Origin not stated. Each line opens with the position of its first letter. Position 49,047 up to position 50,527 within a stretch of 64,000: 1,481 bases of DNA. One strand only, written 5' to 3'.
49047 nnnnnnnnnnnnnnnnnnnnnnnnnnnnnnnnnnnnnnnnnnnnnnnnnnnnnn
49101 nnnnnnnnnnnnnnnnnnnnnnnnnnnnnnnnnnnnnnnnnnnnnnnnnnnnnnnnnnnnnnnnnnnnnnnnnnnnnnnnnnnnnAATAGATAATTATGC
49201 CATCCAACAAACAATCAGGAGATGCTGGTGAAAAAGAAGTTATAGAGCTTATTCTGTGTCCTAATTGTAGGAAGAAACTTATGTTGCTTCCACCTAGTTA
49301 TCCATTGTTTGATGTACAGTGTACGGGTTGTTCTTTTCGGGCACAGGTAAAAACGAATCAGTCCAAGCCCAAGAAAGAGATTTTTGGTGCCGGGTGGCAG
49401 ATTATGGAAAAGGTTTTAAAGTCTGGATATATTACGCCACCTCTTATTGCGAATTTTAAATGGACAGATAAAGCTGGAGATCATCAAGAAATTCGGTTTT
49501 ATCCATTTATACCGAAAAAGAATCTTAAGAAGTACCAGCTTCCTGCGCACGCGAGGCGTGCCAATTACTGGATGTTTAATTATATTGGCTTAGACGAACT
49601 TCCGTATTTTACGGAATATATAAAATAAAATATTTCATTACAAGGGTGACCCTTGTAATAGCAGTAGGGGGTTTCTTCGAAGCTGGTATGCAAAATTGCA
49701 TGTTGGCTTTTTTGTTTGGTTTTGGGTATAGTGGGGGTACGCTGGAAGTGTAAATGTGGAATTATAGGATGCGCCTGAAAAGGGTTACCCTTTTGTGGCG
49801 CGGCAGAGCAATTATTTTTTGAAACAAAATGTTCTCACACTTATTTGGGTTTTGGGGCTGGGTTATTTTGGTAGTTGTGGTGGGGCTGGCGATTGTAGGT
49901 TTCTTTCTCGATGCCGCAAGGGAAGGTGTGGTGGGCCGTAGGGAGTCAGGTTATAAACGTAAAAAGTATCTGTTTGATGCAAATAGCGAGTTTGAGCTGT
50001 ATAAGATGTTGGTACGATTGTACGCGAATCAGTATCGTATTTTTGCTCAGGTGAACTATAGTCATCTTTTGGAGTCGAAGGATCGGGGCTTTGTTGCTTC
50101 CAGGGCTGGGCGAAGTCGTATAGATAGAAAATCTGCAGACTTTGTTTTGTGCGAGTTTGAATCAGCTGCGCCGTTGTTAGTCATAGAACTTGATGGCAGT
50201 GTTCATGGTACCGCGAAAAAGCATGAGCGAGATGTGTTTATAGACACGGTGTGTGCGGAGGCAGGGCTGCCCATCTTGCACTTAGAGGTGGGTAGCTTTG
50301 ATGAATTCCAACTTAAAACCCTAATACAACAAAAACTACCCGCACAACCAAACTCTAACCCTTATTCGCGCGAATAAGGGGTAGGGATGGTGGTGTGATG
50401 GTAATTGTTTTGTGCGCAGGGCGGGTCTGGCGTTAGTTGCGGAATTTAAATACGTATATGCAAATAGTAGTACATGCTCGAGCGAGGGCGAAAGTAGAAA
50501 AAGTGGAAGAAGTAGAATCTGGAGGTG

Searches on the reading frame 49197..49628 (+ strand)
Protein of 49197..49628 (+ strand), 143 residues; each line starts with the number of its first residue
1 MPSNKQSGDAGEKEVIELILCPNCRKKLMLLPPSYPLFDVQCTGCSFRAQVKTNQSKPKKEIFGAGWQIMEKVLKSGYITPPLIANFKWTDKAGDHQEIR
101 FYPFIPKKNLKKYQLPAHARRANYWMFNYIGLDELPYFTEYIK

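Call 3: search_protein_families(library=pfam, proteins=[window:49197-49628:+], max_evalue=1)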
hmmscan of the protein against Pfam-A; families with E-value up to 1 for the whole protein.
window:49197-49628:+ (143 aa): 3 families
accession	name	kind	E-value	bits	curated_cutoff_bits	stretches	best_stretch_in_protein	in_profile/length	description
PF06044.18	DpnI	-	1.9e-07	31.3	26.7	1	12-137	25-152/183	Dam-replacing family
PF23547.1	Zn_ribbon_FGT1_1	-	0.085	12.9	27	0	20-30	22-32/35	FORGETTER1 first zinc ribbon domain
PF23223.1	zf-C2H2_ZNF462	-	0.096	12.8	27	1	41-50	5-14/31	Zinc finger protein 462, C2H2 zinc finger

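Call 4: search_protein_families(library=ncbifam, proteins=[window:49197-49628:+], max_evalue=1)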
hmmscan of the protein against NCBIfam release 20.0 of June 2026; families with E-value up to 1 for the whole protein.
window:49197-49628:+ (143 aa): 1 family
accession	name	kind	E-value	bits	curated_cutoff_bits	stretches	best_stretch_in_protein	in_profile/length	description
TIGR02485.1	CobZ_N-term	equivalog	0.22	10.2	372.55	1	49-80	382-413/437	FAD-dependent tricarballylate dehydrogenase TcuA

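Call 8: search_protein_families(library=padloc, proteins=[window:49197-49628:+], max_evalue=1)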
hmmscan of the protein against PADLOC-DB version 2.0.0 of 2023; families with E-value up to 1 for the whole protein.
window:49197-49628:+ (143 aa): 1 family
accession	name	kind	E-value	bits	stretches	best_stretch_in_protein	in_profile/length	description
PDLC03207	mREase_II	-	0.0011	16.3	1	15-136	28-150/256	Type II methyl-directed restriction enzyme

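Call 9: search_protein_families(library=phrogs, proteins=[window:49197-49628:+], max_evalue=1)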
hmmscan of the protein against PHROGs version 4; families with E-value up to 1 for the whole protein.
window:49197-49628:+ (143 aa): 1 family
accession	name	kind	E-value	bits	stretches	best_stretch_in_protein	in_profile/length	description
phrog_6417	-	other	0.039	14.9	1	17-60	6-48/68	translational regulator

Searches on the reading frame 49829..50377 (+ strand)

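Call 3: search_protein_families(library=pfam, proteins=[window:49829-50377:+], max_evalue=1)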
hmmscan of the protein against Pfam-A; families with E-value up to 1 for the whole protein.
window:49829-50377:+ (182 aa): 3 families
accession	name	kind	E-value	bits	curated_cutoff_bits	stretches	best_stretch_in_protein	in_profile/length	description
PF10881.14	DUF2726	-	2.3e-21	76.3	24.7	1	51-157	6-113/126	Protein of unknown function (DUF2726)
PF22296.2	bAvd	-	0.015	16.2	40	1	42-81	51-90/107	bAvd-like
PF04480.18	DUF559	-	0.068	13.5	20.6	1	107-141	45-77/109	Protein of unknown function (DUF559)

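Call 4: search_protein_families(library=ncbifam, proteins=[window:49829-50377:+], max_evalue=1)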
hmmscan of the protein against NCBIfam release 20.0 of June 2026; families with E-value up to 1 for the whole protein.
window:49829-50377:+ (182 aa): 0 families

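Call 8: search_protein_families(library=padloc, proteins=[window:49829-50377:+], max_evalue=1)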
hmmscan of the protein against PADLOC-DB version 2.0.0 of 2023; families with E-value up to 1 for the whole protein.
window:49829-50377:+ (182 aa): 0 families

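Call 9: search_protein_families(library=phrogs, proteins=[window:49829-50377:+], max_evalue=1)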
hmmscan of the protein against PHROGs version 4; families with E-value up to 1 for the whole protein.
window:49829-50377:+ (182 aa): 2 families
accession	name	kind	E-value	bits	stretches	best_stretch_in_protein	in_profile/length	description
phrog_14167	-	unknown function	1.6e-07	32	1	42-159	75-184/209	-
phrog_9529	-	unknown function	0.024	15.3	1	95-154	118-176/247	-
